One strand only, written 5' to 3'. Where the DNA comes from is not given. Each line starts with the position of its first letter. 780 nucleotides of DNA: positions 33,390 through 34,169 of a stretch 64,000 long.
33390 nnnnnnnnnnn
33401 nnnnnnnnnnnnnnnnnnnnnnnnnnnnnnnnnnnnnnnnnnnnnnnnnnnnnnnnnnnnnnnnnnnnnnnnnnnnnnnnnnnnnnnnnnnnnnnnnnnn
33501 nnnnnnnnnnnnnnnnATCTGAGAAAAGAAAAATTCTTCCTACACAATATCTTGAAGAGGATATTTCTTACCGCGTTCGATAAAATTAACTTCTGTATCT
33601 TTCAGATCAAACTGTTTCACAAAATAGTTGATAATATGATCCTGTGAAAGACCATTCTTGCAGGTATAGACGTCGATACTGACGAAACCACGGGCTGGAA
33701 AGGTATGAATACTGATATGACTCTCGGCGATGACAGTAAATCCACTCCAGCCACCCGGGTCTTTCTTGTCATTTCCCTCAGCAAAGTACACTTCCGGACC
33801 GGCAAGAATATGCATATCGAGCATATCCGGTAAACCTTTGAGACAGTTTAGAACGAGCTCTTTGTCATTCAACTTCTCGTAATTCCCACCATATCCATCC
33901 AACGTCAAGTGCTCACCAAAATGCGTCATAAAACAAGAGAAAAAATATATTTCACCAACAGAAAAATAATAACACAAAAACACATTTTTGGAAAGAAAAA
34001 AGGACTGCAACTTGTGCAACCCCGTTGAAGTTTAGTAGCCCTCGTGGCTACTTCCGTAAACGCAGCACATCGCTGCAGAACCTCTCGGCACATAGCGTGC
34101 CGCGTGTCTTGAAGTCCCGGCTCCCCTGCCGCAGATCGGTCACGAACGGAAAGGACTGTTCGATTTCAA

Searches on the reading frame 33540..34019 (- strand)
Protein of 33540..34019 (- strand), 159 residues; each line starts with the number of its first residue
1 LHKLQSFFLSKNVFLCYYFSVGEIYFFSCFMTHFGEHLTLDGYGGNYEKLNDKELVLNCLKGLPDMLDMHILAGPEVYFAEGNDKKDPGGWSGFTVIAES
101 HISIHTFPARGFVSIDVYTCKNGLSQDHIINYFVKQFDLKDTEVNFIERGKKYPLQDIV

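Call 3: search_protein_families(library=pfam, proteins=[window:33540-34019:-], max_evalue=0.1)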
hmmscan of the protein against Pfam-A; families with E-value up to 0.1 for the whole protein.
window:33540-34019:- (159 aa): 1 family
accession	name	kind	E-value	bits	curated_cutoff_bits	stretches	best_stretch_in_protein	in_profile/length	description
PF02675.21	AdoMet_dc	-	3.2e-24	85.8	25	1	37-150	1-107/107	S-adenosylmethionine decarboxylase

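Call 4: search_protein_families(library=ncbifam, proteins=[window:33540-34019:-], max_evalue=0.1)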
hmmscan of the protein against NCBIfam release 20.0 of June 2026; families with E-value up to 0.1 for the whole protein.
window:33540-34019:- (159 aa): 1 family
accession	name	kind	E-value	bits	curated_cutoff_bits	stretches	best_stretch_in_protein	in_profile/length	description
TIGR03330.1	SAM_DCase_Bsu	equivalog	5.5e-22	78.2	75.65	1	34-150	3-112/112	adenosylmethionine decarboxylase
